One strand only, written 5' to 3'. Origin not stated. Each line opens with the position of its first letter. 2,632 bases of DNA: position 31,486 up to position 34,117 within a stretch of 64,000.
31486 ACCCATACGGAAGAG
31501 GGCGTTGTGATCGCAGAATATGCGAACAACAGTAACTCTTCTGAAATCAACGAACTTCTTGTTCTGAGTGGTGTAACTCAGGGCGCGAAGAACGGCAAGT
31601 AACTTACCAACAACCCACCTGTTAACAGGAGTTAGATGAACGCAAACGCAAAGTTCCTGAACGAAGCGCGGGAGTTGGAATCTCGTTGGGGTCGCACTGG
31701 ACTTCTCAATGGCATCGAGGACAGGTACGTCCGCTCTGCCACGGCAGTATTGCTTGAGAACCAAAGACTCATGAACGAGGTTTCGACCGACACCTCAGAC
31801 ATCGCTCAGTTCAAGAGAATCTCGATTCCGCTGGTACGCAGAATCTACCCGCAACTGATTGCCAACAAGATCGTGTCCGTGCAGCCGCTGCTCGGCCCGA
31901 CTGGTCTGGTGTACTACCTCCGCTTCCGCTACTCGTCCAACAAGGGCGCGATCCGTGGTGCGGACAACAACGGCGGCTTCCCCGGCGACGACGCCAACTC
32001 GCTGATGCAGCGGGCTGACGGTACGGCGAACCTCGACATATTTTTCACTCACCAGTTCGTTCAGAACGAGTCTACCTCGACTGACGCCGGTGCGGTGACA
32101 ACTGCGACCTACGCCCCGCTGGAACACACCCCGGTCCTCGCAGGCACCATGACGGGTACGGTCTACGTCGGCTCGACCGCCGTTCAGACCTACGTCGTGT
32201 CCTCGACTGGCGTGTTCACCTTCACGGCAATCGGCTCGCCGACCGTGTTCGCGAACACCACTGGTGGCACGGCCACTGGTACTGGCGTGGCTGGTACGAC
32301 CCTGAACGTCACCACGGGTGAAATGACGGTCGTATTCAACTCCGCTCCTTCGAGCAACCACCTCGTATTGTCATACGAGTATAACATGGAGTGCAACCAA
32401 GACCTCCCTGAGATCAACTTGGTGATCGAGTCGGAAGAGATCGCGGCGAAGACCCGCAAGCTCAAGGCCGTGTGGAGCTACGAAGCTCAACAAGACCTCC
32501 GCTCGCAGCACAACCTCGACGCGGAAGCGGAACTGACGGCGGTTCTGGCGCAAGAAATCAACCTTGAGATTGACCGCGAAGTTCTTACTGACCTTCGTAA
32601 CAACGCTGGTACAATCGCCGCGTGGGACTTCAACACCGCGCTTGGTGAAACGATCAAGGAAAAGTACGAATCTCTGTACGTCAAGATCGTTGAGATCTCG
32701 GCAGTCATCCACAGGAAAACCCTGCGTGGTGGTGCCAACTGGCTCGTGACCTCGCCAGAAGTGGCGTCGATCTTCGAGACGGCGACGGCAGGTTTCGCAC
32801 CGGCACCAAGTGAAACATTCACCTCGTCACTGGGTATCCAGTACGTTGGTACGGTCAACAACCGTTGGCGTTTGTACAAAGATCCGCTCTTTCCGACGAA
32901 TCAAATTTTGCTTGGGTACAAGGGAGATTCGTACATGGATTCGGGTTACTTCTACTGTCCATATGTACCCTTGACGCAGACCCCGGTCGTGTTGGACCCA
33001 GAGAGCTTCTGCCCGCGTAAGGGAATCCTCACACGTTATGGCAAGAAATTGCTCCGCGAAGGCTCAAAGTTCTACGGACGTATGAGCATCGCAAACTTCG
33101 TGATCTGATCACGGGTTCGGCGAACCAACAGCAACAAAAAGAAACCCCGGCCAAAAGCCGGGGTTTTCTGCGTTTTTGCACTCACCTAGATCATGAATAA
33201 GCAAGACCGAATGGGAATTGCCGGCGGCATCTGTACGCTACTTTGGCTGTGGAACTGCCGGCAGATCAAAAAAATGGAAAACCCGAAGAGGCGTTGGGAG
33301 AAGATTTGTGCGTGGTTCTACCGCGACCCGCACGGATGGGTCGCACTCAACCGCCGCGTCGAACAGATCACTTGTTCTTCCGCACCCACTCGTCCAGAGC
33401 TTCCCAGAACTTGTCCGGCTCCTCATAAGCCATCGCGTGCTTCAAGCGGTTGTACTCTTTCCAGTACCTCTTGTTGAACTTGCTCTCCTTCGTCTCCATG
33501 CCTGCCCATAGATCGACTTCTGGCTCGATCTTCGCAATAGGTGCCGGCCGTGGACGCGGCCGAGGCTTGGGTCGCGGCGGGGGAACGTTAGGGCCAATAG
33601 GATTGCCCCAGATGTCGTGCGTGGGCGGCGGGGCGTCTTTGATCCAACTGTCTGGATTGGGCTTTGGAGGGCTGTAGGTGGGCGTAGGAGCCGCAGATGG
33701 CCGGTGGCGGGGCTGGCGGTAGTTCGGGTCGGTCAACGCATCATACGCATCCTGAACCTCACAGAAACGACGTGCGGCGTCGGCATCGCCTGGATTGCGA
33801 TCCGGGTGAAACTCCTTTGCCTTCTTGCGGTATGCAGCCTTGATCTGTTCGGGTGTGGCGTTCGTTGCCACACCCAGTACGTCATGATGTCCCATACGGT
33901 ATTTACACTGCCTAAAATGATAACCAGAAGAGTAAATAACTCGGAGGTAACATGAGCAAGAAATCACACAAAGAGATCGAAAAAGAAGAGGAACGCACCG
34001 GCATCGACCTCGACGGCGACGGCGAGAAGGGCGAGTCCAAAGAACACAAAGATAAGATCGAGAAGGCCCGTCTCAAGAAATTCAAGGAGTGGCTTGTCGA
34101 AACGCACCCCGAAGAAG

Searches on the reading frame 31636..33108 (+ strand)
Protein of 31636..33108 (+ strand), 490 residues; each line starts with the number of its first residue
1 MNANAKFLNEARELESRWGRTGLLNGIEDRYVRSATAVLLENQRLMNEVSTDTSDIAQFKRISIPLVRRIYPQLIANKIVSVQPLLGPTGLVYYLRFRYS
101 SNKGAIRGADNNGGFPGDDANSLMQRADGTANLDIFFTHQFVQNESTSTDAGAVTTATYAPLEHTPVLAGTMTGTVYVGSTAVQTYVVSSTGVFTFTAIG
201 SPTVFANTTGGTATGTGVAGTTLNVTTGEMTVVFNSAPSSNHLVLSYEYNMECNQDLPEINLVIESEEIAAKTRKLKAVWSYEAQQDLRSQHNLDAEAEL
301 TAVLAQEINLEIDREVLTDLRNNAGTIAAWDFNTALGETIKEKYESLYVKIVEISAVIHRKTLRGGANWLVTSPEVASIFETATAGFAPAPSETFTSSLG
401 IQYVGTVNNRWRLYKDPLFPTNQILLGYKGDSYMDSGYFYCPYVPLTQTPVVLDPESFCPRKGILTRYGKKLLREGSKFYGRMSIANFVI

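Call 8: search_dna_similar(query=window:31636-33108:+, collection=phages, mode=protein, max_rows=20)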
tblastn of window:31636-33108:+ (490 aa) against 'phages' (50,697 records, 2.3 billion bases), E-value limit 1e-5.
Records with a match: 2597; places in all: 2876; records where one place covers at least 80% of the query: 391.
Best place of each record, by identity: 60-80% 1; <60% 2596.
By first word of the organism name: Escherichia 671; Synechococcus 383; Klebsiella 331; Salmonella 203; Vibrio 136; Shigella 89; Aeromonas 86; Acinetobacter 71; Cyanophage 61; Enterobacter 58; and 61 more.
By host as written in the record: - 460; Escherichia coli 282; Klebsiella pneumoniae 115; Synechococcus 107; Escherichia coli O157:H7 39; Synechococcus sp. 38; Salmonella enterica 29; Synechococcus sp. WH7803 28; and 584 more.
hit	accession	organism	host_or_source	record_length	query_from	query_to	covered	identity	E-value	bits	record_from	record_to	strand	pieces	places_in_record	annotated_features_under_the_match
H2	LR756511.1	uncultured phage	metagenomic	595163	1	490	100%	78.3%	0e+0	813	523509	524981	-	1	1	record has no annotation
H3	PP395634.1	Microcystis phage Mel-JY01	Microcystis elabens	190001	17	485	96%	34.9%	2e-74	261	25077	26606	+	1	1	capsid protein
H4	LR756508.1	uncultured phage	metagenomic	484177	6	481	66%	44.0%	2e-57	300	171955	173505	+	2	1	record has no annotation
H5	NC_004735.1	Rhodothermus phage RM378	Rhodothermus marinus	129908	13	485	97%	28.7%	3e-44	172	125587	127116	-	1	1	similar to major head protein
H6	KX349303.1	Cyanophage S-RIM14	Synechococcus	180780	8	489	98%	27.7%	1e-32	138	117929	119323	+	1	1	major capsid protein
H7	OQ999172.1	Listeria phage LIS04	Listeria innocua ATCC 51742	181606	50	487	89%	30.5%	5e-48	184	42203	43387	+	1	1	major capsid protein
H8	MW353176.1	Flavobacterium phage vB_FspM_immuto_3-5A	Flavobacterium sp. LMO8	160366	10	488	68%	39.8%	8e-58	284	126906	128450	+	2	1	major capsid protein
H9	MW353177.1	Flavobacterium phage vB_FspM_immuto_13-6C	Flavobacterium sp. LMO8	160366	10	488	68%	39.8%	8e-58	284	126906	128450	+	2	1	major capsid protein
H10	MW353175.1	Flavobacterium phage vB_FspM_immuto_2-6A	Flavobacterium sp. LMO8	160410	10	488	68%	39.8%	8e-58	284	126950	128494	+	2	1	major capsid protein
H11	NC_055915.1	Flavobacterium phage vB_FspM_immuto_2-6A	Flavobacterium sp. LMO8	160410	10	488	68%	39.8%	8e-58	284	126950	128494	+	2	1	major capsid protein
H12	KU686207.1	Synechococcus phage S-CAM22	Synechococcus sp.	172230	12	489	78%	34.4%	3e-29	195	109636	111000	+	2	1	major capsid protein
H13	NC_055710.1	Synechococcus phage S-CAM22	Synechococcus sp.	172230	12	489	78%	34.4%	3e-29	195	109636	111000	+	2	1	major head protein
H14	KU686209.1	Synechococcus phage S-CAM22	Synechococcus sp.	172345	12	489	78%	34.4%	3e-29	195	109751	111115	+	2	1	major capsid protein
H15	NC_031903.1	Synechococcus phage S-CAM22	Synechococcus sp.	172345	12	489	78%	34.4%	3e-29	195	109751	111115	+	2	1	major head protein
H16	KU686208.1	Synechococcus phage S-CAM22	Synechococcus sp.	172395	12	489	78%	34.4%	3e-29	195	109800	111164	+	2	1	major capsid protein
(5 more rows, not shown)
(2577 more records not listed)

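Call 10: get_annotated_region(hit=H2, flank=20000)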
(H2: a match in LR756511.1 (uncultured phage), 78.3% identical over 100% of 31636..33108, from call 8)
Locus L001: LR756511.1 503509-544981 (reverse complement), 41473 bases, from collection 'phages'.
description: uncultured phage genome assembly, chromosome: 1.
organism: uncultured phage (NCBI taxid 278008)
taxonomy: Viruses; environmental samples
host: -; source: metagenomic; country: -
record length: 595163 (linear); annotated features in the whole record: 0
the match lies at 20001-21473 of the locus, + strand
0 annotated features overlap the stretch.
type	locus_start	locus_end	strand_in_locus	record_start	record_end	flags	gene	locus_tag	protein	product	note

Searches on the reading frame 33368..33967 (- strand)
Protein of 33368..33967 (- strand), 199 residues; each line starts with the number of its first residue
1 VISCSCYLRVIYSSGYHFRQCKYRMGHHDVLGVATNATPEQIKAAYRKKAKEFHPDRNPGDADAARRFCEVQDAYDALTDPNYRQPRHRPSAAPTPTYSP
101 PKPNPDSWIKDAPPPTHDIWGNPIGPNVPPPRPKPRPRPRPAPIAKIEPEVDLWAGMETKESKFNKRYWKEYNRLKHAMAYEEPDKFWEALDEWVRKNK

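Call 39: search_protein_families(library=pfam, proteins=[window:33368-33967:-], max_evalue=0.01)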
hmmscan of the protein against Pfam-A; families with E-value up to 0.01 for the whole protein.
window:33368-33967:- (199 aa): 1 family
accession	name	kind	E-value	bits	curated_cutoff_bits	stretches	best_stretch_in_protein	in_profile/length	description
PF00226.36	DnaJ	-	2.4e-20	72.8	27.8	1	27-85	2-60/63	DnaJ domain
